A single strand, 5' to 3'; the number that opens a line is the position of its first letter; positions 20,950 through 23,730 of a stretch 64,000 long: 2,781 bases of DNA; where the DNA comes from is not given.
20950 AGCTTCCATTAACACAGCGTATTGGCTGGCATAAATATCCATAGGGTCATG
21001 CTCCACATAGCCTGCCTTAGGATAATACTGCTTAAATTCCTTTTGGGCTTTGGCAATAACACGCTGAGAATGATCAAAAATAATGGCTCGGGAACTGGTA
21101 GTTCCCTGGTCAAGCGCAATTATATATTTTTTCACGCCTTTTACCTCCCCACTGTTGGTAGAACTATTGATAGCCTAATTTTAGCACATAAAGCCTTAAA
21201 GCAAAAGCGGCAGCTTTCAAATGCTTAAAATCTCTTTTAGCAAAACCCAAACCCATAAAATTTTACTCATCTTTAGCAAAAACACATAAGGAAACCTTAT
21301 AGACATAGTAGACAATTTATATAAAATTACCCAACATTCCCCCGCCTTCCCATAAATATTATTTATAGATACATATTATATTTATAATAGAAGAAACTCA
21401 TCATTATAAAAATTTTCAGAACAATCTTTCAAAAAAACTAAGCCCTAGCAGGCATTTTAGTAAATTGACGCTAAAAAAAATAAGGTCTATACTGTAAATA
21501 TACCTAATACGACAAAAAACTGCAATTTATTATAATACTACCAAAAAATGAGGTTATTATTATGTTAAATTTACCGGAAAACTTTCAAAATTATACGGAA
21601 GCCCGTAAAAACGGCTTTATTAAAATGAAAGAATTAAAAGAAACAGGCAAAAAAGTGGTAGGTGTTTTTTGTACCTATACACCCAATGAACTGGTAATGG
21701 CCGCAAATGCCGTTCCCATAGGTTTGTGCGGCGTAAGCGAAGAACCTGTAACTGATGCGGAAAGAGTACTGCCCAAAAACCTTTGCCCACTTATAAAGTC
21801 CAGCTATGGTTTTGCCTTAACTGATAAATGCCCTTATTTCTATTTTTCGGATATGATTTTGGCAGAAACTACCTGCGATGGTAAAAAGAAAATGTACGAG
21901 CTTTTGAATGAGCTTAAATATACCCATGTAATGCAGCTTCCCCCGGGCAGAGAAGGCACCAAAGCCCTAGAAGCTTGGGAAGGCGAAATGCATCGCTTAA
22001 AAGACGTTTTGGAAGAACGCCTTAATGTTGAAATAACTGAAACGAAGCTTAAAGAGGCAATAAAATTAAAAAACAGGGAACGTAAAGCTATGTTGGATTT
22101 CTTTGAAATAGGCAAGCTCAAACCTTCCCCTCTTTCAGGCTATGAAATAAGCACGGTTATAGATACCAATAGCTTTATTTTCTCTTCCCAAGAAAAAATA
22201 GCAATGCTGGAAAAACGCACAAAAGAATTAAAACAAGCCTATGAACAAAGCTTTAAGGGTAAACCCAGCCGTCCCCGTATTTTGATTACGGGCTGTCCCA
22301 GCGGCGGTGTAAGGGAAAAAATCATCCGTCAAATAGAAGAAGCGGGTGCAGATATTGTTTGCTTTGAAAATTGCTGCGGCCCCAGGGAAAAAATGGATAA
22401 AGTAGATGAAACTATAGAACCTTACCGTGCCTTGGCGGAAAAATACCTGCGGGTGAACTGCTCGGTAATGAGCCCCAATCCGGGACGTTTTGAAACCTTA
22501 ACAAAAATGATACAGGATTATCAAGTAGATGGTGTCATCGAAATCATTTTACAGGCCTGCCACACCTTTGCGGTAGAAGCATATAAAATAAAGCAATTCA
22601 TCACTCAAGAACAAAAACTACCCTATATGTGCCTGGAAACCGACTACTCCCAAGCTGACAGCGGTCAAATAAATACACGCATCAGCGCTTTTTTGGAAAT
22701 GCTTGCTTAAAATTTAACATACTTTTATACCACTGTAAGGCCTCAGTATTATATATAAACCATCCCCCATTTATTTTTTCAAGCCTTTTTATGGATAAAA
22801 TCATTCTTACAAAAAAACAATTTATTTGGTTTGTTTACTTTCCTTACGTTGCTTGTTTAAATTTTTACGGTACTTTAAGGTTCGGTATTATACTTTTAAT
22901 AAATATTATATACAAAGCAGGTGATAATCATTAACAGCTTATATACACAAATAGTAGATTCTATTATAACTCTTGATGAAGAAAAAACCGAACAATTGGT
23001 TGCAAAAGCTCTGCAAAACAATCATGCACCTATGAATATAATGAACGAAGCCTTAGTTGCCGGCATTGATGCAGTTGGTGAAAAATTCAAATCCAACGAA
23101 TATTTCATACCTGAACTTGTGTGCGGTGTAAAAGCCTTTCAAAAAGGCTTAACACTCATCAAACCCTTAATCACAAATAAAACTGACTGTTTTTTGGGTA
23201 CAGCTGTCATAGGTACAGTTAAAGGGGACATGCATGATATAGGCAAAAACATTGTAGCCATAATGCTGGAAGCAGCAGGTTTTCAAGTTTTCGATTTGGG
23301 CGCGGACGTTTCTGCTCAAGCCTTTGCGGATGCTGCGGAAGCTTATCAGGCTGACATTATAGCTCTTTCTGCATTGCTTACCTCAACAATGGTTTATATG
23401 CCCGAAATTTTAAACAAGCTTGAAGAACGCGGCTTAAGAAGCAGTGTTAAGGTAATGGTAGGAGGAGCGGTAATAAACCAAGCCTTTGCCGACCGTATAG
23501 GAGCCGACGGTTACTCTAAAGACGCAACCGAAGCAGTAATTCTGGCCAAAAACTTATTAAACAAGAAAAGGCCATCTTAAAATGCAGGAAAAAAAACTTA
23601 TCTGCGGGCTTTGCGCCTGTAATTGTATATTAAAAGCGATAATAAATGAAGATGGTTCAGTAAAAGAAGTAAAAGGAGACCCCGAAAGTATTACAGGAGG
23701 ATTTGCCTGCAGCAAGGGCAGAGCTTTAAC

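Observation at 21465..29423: Corrinoid protein + MtaA-type methyltransferase operon with a cytoplasmic molybdopterin oxidoreductase in the substrate-methyltransferase slot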

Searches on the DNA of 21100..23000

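Call 45: search_rna_families(source=window, start=21100, end=23000, threshold=evalue, max_evalue=1)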
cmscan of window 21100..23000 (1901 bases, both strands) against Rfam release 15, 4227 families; matches with E-value up to 1: 0.
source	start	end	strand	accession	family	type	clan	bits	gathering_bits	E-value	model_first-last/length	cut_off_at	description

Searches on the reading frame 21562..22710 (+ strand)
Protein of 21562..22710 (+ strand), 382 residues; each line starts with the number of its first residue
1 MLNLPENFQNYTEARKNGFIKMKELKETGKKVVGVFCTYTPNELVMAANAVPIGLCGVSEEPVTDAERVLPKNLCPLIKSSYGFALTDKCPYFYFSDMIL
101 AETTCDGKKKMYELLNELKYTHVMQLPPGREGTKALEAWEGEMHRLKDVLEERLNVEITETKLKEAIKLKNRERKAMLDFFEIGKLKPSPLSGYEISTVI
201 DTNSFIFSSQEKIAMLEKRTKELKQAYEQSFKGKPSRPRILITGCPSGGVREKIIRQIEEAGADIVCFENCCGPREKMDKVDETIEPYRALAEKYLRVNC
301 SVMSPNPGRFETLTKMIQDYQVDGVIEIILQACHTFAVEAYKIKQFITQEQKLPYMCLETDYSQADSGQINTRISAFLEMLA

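Call 3: search_protein_families(library=pfam, proteins=[window:21562-22710:+], max_evalue=0.01)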
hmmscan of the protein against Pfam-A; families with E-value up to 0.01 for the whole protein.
window:21562-22710:+ (382 aa): 1 family
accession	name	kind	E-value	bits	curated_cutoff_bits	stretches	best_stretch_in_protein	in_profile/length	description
PF06050.19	HGD-D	-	2.4e-115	386.2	28.4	1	37-381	1-342/342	2-hydroxyglutaryl-CoA dehydratase, D-component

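Call 4: search_protein_families(library=ncbifam, proteins=[window:21562-22710:+], max_evalue=0.01)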
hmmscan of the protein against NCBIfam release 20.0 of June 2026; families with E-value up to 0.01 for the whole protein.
window:21562-22710:+ (382 aa): 9 families
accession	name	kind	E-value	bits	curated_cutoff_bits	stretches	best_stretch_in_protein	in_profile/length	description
NF040772.1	double_cubane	equivalog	5.7e-158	525.8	350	1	12-381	2-372/372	double-cubane-cluster-containing anaerobic reductase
NF052456.1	HyiscapDhHadC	equivalog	1.9e-33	115.9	700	1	13-381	10-372/372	(R)-2-hydroxyisocaproyl-CoA dehydratase subunit beta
TIGR03190.1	benz_CoA_bzdN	equivalog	1.1e-22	80.4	453.8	1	6-381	5-371/377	benzoyl-CoA reductase, bzd-type, subunit N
TIGR02263.1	benz_CoA_red_C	equivalog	1.4e-13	50.6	421.15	1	26-370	26-366/380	benzoyl-CoA reductase subunit C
TIGR02260.1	benz_CoA_red_B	equivalog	8e-07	28.1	486.55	1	21-364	21-393/413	benzoyl-CoA reductase subunit B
NF052455.1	HyiscapDhHadB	equivalog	3.9e-05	22.5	750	1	152-381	166-394/398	(R)-2-hydroxyisocaproyl-CoA dehydratase subunit alpha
TIGR00715.1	precor6x_red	equivalog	0.0048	16.6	129.85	0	313-361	57-101/256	precorrin-6A reductase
TIGR01163.1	rpe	equivalog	0.0066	15.8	212.6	0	207-267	140-192/211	ribulose-phosphate 3-epimerase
TIGR03191.1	benz_CoA_bzdO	equivalog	0.0067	15.7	448.6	0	311-381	351-423/430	benzoyl-CoA reductase, bzd-type, subunit O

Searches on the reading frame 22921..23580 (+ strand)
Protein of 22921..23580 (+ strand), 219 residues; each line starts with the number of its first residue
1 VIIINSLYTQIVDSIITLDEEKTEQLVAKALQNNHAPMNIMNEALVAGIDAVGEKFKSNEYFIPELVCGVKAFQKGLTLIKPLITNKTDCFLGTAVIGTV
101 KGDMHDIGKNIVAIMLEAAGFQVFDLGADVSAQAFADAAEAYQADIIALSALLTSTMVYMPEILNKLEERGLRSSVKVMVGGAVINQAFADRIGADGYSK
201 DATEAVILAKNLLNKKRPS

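Call 3: search_protein_families(library=pfam, proteins=[window:22921-23580:+], max_evalue=0.01)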
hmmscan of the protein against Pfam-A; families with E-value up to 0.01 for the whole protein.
window:22921-23580:+ (219 aa): 2 families
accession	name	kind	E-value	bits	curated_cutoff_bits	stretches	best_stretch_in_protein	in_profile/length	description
PF02310.24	B12-binding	-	1.7e-28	99.3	32.1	1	94-206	2-120/121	B12 binding domain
PF02607.22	B12-binding_2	-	1.5e-16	60.8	23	1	9-80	3-73/74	B12 binding domain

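Call 4: search_protein_families(library=ncbifam, proteins=[window:22921-23580:+], max_evalue=0.01)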
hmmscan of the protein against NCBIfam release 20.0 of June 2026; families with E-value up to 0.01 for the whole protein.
window:22921-23580:+ (219 aa): 16 families
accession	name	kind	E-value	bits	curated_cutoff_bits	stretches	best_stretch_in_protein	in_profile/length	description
TIGR02370.1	pyl_corrinoid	subfamily_domain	2.6e-55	186.9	215.3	1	11-205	2-197/197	methyltransferase cognate corrinoid protein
NF047995.1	corrinoid_MtgC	exception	2.4e-54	184.1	310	1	5-215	2-215/215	glycine betaine-specific corrinoid protein MtgC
NF047996.1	corrin_MtgC_2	exception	3.2e-53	180.3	370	1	9-214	6-211/212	glycine betaine-specific corrinoid protein MtgC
NF041607.1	dimeth_corrin_MtbC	equivalog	6e-52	176.1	350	1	11-213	1-203/203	dimethylamine corrinoid protein MtbC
NF040669.1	MtaC2_Meth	equivalog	4.2e-41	141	450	1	8-216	43-249/267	methanol--corrinoid protein MtaC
TIGR02082.1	metH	equivalog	2e-39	135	1010.85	1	14-217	653-862/1182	methionine synthase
NF040655.1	MtaC_Meth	equivalog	2.5e-34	118.5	420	1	7-215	35-240/253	methanol--corrinoid protein MtaC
NF007024.0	PRK09490.1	equivalog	2.4e-32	111.8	1497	1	12-216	670-879/1234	methionine synthase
NF002612.0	PRK02261.1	equivalog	9.3e-16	57.7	110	1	94-184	5-94/148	methylaspartate mutase subunit S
TIGR01501.1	MthylAspMutase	equivalog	5.9e-13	48.7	135.8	1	94-185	3-93/134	methylaspartate mutase subunit S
NF052513.1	TransRegCarH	equivalog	3e-11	43.1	400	1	6-201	82-266/274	HTH-type transcriptional repressor CarH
TIGR00640.1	acid_CoA_mut_C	subfamily_domain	1.7e-09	37.7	57.45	1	101-190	11-99/132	methylmalonyl-CoA mutase C-terminal domain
NF040743.1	ornith_mutase_E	equivalog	2e-08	32.7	800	1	95-216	598-726/730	D-ornithine 4,5-aminomutase subunit OraE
NF052385.1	Lys_5_6_beta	equivalog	2.5e-08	33.9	280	1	120-200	138-222/241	lysine 5,6-aminomutase subunit beta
NF006944.0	PRK09426.1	equivalog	2.4e-06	25.8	876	1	99-196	596-694/721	methylmalonyl-CoA mutase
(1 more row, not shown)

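Call 86: search_solved_structures(query=window:22921-23580:+, max_evalue=1e-10)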
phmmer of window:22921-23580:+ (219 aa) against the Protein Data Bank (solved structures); distinct sequences matched with E-value up to 1e-10: 16.
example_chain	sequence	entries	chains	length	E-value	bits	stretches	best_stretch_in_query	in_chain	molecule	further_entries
1y80_A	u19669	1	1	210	1.9e-51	177.9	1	8-213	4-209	Predicted cobalamin binding protein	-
7xcn_M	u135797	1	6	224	1.3e-43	152.3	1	11-214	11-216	Trimethylamine methyltransferase corrinoid protein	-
4jgi_A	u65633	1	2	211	2.1e-34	122.3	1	17-208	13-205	Putative uncharacterized protein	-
3ezx_A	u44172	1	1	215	9e-31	110.4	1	7-209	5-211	Monomethylamine corrinoid protein 1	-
3bul_A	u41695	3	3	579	1.2e-24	90.4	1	21-190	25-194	Methionine synthase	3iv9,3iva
1bmt_A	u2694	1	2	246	1.2e-24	90.4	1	21-190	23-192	METHIONINE SYNTHASE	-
8ssd_A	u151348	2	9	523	1.4e-24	90.2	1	25-212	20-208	Methionine synthase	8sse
8ssc_A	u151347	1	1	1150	3.4e-24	89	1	25-212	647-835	Methionine synthase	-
9cbp_A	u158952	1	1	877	3.6e-24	88.9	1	24-212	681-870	Methionine synthase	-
9cbq_A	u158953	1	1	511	1.6e-23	86.8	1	24-209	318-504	Methionine synthase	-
9cbo_A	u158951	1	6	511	2.2e-23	86.3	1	24-209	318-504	Methionine synthase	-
1k7y_A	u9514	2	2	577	1.7e-22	83.4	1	21-190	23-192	methionine synthase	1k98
9cbr_A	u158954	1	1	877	3.4e-22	82.4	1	24-212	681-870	Methionine synthase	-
2i2x_B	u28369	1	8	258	3.8e-22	82.3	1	12-210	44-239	Methyltransferase 1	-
9ssp_A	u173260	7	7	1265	2.2e-19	73.3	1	35-199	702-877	Methionine synthase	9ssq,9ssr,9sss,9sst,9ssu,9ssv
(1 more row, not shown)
